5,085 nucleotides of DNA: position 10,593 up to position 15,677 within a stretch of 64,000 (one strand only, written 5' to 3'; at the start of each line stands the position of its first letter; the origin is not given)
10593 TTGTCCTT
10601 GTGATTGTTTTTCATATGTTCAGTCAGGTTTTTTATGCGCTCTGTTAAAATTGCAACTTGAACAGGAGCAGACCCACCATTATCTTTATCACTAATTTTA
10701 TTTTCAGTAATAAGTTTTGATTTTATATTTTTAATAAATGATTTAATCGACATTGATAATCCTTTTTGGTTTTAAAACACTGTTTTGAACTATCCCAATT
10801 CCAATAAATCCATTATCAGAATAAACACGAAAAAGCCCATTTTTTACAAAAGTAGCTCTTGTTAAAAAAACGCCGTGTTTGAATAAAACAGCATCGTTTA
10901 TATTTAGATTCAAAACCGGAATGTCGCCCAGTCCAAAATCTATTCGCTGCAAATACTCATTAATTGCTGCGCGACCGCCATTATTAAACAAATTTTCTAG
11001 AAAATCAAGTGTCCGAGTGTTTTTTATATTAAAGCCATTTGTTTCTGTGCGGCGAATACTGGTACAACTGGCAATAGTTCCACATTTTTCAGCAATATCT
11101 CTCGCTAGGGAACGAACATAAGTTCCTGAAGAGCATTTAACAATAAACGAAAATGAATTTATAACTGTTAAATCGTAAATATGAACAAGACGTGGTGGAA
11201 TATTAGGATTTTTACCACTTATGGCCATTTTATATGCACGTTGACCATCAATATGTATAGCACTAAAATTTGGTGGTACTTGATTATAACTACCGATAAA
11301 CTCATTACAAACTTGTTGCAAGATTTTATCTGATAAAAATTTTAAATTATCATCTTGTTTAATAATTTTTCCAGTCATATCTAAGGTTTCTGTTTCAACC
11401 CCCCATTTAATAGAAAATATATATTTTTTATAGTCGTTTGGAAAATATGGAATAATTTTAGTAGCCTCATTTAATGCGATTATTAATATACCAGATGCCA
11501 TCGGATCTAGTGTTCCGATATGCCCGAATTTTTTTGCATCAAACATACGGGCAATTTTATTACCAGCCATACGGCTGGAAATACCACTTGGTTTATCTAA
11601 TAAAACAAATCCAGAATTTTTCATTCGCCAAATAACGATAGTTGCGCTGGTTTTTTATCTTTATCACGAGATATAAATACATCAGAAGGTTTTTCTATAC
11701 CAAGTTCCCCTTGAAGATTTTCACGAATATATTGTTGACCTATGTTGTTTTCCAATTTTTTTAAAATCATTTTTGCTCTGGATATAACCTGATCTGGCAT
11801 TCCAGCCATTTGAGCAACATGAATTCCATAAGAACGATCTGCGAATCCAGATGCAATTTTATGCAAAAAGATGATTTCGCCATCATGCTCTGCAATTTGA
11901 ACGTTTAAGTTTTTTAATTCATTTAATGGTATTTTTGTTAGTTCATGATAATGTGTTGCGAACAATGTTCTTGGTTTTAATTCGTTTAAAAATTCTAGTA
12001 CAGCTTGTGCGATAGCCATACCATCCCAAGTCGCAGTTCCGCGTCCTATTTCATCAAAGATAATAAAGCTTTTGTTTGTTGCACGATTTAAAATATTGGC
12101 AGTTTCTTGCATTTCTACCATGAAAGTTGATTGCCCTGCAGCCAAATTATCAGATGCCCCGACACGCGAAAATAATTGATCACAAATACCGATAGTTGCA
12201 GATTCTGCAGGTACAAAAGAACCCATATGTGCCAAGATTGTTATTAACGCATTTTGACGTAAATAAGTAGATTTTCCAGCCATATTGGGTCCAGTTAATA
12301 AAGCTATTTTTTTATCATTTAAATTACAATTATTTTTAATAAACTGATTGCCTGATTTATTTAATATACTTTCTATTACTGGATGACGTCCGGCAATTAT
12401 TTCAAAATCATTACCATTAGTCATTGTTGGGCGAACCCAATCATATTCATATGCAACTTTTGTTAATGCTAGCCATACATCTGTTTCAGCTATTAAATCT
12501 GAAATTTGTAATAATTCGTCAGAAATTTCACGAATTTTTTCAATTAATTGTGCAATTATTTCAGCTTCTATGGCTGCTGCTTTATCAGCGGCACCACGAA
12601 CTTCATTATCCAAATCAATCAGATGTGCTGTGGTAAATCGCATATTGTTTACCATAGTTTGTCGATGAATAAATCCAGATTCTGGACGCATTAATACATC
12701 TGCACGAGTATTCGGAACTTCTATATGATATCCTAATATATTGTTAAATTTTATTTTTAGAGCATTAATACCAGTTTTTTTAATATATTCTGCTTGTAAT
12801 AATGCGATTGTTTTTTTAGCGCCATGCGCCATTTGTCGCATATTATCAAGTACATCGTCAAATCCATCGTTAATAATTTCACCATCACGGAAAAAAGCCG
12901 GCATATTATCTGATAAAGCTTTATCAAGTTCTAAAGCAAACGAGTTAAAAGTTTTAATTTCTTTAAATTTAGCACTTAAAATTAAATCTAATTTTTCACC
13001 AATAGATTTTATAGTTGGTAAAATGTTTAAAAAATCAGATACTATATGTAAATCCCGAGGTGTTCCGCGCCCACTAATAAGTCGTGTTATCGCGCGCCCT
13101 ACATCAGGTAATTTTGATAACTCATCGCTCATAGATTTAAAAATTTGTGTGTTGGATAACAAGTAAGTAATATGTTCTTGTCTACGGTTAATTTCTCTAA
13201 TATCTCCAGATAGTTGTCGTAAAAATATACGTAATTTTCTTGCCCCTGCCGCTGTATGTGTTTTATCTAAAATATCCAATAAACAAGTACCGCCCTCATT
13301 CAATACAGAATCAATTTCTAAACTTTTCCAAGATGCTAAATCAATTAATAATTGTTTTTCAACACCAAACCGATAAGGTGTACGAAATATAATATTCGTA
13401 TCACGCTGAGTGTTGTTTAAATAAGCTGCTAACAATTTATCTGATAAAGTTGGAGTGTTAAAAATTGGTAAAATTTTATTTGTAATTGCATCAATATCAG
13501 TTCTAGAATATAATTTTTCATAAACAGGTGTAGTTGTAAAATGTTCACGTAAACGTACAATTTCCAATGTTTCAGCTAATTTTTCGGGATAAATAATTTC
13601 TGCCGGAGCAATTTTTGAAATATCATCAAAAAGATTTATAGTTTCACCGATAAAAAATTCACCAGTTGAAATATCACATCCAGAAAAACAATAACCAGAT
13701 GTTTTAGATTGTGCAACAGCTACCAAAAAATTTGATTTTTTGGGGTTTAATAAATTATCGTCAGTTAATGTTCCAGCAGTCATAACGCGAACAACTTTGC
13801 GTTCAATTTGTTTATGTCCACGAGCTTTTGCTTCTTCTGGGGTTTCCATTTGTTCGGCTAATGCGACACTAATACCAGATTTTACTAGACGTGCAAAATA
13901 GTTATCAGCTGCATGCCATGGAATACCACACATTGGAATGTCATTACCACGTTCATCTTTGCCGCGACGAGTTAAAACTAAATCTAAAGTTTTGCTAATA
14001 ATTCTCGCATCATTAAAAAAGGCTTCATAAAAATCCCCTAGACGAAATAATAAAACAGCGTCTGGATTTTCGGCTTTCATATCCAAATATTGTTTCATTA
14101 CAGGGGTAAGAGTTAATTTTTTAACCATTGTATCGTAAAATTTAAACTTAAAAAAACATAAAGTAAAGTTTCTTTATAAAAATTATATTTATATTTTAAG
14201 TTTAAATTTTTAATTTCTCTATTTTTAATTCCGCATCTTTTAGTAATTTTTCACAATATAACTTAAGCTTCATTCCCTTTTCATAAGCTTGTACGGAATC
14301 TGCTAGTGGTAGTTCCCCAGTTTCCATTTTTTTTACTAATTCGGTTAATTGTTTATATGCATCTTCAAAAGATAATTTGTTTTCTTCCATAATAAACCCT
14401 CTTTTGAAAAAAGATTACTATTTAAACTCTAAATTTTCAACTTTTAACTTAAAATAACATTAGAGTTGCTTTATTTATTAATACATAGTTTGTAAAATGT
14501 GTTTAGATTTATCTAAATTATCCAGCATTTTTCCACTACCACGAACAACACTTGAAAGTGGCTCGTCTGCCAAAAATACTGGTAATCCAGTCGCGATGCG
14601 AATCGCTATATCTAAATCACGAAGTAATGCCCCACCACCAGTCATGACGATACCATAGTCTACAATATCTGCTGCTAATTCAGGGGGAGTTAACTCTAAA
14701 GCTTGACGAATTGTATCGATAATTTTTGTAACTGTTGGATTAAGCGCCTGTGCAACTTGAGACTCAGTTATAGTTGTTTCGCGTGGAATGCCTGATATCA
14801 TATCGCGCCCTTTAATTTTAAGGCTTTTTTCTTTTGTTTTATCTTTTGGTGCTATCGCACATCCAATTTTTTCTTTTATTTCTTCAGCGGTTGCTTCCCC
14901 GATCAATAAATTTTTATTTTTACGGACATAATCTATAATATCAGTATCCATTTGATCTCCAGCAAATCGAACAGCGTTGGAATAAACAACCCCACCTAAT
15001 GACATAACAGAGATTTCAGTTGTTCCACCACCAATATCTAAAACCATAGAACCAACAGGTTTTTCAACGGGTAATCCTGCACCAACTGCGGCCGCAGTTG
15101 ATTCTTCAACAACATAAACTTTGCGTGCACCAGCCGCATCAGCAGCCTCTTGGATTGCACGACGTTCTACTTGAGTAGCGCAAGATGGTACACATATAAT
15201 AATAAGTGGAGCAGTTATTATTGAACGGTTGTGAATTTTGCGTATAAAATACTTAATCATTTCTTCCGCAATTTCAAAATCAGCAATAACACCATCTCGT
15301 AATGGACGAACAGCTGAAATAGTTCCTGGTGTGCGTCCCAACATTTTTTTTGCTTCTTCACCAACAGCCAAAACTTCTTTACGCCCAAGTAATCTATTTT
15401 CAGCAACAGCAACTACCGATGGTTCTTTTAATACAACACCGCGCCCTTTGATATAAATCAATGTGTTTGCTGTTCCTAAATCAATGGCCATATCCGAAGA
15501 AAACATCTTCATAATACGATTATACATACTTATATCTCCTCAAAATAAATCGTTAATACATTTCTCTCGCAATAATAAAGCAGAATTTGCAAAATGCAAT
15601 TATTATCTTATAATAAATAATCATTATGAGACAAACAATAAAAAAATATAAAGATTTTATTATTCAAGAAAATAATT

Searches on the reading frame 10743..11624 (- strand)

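Call 26: search_protein_families(library=ncbifam, proteins=[window:10743-11624:-], max_evalue=0.00001)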
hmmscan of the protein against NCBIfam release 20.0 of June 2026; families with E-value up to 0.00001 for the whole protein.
window:10743-11624:- (293 aa): 3 families
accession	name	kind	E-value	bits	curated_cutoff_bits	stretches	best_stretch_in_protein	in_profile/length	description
TIGR00431.1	TruB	equivalog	8.9e-59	198.7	151.45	1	4-207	2-208/210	tRNA pseudouridine(55) synthase TruB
NF003280.0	PRK04270.1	equivalog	6.1e-30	104.1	242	1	3-230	30-229/323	RNA-guided pseudouridylation complex pseudouridine synthase subunit Cbf5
TIGR00425.1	CBF5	equivalog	7.4e-23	81.2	238.15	1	4-210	34-208/322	RNA-guided pseudouridylation complex pseudouridine synthase subunit Cbf5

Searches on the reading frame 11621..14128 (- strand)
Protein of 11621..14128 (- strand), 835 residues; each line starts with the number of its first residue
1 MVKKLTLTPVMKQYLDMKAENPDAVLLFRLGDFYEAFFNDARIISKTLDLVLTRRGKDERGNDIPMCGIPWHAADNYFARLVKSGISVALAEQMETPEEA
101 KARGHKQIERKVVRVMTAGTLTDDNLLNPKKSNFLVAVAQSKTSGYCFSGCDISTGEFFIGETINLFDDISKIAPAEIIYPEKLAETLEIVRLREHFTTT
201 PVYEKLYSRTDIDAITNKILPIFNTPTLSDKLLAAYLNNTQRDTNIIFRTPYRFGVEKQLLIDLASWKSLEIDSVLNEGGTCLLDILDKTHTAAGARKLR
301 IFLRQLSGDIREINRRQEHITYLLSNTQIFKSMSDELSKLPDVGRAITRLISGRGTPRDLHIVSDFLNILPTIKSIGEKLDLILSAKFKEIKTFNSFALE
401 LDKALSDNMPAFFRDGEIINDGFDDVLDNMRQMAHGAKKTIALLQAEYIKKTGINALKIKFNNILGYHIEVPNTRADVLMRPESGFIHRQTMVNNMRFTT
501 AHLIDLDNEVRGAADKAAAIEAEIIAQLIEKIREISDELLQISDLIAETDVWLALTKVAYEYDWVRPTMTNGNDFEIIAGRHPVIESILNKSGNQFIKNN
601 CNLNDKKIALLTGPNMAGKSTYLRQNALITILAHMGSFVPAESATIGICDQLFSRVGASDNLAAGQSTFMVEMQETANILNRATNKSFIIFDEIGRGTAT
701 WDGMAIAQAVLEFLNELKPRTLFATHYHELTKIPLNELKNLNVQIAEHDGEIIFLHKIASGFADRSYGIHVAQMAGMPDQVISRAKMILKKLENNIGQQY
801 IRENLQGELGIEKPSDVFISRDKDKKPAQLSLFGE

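Call 26: search_protein_families(library=ncbifam, proteins=[window:11621-14128:-], max_evalue=0.00001)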
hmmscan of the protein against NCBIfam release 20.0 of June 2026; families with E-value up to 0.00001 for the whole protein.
window:11621-14128:- (835 aa): 4 families
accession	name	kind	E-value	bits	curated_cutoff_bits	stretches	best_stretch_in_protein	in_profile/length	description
NF003810.1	PRK05399.1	equivalog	1.9e-258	860.3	480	1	7-793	1-793/793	DNA mismatch repair protein MutS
TIGR01070.1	mutS1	equivalog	3.8e-233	776.4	641.7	1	7-799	1-788/840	DNA mismatch repair protein MutS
NF052383.1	ATPase_KamC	equivalog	7.9e-64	216.3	300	1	297-732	22-433/508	lysine 5,6-aminomutase reactivase ATPase KamC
TIGR01069.2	mutS2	equivalog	1.7e-52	178.8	400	1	290-796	21-518/790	endonuclease MutS2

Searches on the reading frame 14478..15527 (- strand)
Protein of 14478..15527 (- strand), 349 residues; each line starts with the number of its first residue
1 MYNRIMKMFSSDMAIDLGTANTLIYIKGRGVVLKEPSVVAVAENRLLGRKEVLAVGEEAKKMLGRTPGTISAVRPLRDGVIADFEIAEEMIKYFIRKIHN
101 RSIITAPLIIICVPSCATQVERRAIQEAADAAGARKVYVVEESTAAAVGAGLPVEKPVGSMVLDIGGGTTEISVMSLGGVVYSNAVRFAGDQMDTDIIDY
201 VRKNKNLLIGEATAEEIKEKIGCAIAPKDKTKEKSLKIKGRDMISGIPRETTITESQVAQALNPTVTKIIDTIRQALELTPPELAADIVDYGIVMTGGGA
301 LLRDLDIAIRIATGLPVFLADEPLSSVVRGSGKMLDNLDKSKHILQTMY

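Call 26: search_protein_families(library=ncbifam, proteins=[window:14478-15527:-], max_evalue=0.00001)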
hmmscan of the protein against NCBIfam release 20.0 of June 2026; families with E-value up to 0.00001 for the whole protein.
window:14478-15527:- (349 aa): 18 families
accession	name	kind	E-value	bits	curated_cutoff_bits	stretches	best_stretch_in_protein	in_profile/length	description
NF010539.0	PRK13927.1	subfamily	1.6e-149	497.4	293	1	6-345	2-336/339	rod shape-determining protein MreB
TIGR00904.1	mreB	subfamily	1.1e-145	484.8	365.75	1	9-342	1-333/334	MreB/Mrl family cell shape determining protein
NF010540.1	PRK13929.1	exception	4.5e-115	384.3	515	1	9-342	2-331/334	rod-share determining protein MreBH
NF040964.1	MamK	subfamily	3.4e-20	72.4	400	1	14-310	4-290/335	MamK family actin-like protein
TIGR01174.1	ftsA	equivalog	1.4e-19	70.5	175.85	1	123-311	161-336/371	cell division protein FtsA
NF003520.0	PRK05183.1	subfamily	7.5e-18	64.3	620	1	76-300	120-344/621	Fe-S protein assembly chaperone HscA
NF053558.1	BeeR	equivalog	1.3e-17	63.8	530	1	36-309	31-304/349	BeeR family actin-like protein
TIGR01991.1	HscA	equivalog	2.3e-17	62.7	708.55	1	33-299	56-323/600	Fe-S protein assembly chaperone HscA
NF011660.0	PRK15080.1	equivalog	2e-14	53.5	182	1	72-187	60-170/277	ethanolamine utilization protein EutJ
TIGR02529.1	EutJ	subfamily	3.9e-14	52.7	152.1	1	71-198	26-148/239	ethanolamine utilization protein EutJ family protein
TIGR02350.1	prok_dnaK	equivalog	2e-11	43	822.55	1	110-204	134-234/596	molecular chaperone DnaK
NF001413.0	PRK00290.1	equivalog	4.3e-11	41.9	648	1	109-203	136-234/625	molecular chaperone DnaK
NF009946.0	PRK13410.1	equivalog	3.6e-10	38.7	1019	1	88-202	113-236/669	molecular chaperone DnaK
TIGR01175.1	pilM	subfamily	5.1e-10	38.9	133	1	160-328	190-320/348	type IV pilus assembly protein PilM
NF002399.0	PRK01433.1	equivalog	6.6e-10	38.2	743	1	81-300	116-319/595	Fe-S protein assembly chaperone HscA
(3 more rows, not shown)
